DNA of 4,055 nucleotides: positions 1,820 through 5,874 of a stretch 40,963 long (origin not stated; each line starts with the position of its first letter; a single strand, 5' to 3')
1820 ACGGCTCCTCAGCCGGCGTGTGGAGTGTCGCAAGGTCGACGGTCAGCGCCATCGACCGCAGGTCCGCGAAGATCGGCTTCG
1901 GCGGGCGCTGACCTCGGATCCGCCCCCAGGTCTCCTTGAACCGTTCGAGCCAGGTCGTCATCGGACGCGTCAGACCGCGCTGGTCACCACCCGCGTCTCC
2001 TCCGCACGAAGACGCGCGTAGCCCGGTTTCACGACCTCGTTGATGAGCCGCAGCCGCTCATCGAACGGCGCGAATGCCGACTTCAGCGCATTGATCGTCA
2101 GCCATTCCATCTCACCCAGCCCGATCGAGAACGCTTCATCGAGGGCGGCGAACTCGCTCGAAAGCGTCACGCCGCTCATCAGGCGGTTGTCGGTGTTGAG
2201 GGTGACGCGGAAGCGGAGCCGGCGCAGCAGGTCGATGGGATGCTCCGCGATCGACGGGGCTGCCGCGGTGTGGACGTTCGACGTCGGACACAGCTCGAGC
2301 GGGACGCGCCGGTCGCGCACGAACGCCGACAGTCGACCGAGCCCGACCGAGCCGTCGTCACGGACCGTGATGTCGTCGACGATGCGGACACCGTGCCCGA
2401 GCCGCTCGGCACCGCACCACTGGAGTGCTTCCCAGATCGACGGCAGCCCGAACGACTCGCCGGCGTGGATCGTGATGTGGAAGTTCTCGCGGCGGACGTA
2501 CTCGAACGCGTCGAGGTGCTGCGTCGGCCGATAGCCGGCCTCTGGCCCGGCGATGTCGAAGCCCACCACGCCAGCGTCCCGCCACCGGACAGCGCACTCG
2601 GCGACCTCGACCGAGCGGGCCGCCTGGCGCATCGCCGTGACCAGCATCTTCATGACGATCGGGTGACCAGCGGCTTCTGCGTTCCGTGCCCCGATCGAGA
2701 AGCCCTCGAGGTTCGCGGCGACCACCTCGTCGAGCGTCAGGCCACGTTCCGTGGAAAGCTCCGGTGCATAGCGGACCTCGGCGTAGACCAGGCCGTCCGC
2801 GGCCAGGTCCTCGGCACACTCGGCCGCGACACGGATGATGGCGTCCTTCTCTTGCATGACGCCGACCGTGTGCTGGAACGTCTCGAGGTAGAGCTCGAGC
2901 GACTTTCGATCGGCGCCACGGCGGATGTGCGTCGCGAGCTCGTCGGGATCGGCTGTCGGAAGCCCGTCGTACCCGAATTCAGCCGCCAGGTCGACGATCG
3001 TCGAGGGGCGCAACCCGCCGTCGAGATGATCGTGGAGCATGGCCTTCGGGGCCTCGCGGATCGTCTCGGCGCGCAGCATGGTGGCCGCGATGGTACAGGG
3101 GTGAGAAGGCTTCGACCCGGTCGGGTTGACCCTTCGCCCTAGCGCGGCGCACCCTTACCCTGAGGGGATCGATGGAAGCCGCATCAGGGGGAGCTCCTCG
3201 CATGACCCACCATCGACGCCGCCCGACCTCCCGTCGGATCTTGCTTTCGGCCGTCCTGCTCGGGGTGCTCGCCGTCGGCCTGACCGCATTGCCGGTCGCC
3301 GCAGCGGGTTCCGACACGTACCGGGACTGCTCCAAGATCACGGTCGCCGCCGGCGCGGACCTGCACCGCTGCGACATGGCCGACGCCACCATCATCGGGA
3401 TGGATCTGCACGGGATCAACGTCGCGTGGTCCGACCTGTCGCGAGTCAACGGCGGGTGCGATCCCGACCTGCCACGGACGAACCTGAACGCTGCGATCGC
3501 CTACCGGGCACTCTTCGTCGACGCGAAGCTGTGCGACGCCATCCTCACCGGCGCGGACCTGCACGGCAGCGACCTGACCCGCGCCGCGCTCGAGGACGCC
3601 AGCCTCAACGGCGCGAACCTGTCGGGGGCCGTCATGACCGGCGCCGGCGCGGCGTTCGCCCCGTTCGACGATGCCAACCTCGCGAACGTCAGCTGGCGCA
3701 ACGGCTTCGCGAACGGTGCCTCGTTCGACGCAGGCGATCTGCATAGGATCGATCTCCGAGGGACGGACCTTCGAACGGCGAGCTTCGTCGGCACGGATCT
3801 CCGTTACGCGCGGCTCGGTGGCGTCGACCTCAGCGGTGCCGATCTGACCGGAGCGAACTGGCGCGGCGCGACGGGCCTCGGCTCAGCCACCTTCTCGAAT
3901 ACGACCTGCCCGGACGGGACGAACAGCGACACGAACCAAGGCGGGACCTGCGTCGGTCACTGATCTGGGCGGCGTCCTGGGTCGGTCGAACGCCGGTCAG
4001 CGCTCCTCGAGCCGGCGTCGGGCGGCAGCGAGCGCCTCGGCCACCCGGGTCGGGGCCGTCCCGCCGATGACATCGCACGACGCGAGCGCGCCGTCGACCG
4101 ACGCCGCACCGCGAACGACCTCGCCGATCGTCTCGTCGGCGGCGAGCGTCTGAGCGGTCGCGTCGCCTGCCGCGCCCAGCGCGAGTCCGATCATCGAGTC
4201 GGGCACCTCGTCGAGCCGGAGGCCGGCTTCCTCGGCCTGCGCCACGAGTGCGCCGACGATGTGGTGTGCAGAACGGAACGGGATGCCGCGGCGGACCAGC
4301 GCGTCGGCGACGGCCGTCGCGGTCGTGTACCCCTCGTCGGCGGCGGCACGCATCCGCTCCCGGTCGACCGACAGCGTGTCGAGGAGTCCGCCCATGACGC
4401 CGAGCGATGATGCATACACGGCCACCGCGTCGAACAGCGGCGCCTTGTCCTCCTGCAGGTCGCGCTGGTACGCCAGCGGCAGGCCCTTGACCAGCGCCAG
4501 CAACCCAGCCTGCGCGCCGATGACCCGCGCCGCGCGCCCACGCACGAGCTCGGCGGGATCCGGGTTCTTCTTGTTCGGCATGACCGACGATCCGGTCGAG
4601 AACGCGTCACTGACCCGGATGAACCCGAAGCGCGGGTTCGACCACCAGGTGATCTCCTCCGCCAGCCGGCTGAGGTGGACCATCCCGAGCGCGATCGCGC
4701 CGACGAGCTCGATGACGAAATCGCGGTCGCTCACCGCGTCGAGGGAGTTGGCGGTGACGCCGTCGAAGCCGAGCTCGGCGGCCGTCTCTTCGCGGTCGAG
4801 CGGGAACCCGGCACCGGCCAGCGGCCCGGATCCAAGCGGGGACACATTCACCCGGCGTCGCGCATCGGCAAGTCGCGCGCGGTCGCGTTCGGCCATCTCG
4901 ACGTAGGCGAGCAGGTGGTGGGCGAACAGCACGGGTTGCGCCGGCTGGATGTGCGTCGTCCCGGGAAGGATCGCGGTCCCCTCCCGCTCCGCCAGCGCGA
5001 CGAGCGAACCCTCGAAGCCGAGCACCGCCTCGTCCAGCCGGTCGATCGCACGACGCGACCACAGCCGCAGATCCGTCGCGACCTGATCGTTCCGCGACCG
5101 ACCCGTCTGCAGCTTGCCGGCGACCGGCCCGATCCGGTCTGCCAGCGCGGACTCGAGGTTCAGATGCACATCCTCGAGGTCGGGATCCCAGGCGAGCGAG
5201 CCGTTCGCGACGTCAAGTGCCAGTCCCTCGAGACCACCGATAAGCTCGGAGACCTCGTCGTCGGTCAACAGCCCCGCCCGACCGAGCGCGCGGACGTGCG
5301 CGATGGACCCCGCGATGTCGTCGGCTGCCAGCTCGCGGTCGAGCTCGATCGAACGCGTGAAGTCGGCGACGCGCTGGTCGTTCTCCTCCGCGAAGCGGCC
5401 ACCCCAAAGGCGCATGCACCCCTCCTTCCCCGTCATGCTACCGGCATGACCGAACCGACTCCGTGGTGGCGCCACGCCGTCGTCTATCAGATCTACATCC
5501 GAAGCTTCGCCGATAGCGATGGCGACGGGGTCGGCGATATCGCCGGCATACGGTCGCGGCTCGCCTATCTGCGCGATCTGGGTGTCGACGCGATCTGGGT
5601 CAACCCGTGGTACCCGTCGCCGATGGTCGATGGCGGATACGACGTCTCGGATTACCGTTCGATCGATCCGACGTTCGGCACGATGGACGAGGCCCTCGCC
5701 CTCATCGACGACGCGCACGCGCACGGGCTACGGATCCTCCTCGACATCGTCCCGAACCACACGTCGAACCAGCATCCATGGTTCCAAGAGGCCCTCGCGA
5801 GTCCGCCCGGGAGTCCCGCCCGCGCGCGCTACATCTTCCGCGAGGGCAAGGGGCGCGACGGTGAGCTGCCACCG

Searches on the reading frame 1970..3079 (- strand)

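Call 100: search_protein_families(library=pfam, proteins=[window:1970-3079:-], max_evalue=0.0001)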
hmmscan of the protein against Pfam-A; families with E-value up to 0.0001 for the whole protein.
window:1970-3079:- (369 aa): 1 family
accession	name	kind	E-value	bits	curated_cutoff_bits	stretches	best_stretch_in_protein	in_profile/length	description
PF00962.28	A_deaminase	-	6.4e-101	338.2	27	1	11-351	1-329/330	Adenosine deaminase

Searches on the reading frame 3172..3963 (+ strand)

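Call 100: search_protein_families(library=pfam, proteins=[window:3172-3963:+], max_evalue=0.0001)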
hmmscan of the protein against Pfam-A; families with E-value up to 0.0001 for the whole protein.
window:3172-3963:+ (263 aa): 3 families
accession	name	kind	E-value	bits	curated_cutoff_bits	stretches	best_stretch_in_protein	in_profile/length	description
PF00805.28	Pentapeptide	-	1.5e-27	95.2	20.2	3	203-229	1-27/40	Pentapeptide repeats (8 copies)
PF13599.13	Pentapeptide_4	-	7.8e-13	48.7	38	1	129-205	2-78/78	Pentapeptide repeat region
PF13576.12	Pentapeptide_3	-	1.6e-10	41.4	27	0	195-234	6-48/48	Pentapeptide repeats (9 copies)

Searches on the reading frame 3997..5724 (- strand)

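Call 100: search_protein_families(library=pfam, proteins=[window:3997-5724:-], max_evalue=0.0001)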
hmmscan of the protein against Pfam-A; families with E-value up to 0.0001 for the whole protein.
window:3997-5724:- (575 aa): 2 families
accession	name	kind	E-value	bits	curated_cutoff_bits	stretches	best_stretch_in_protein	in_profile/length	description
PF00206.25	Lyase_1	-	9e-67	226.1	27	1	109-403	1-312/312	Lyase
PF14698.11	ASL_C2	-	8.5e-17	61.8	27.3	1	466-512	1-47/69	Argininosuccinate lyase C-terminal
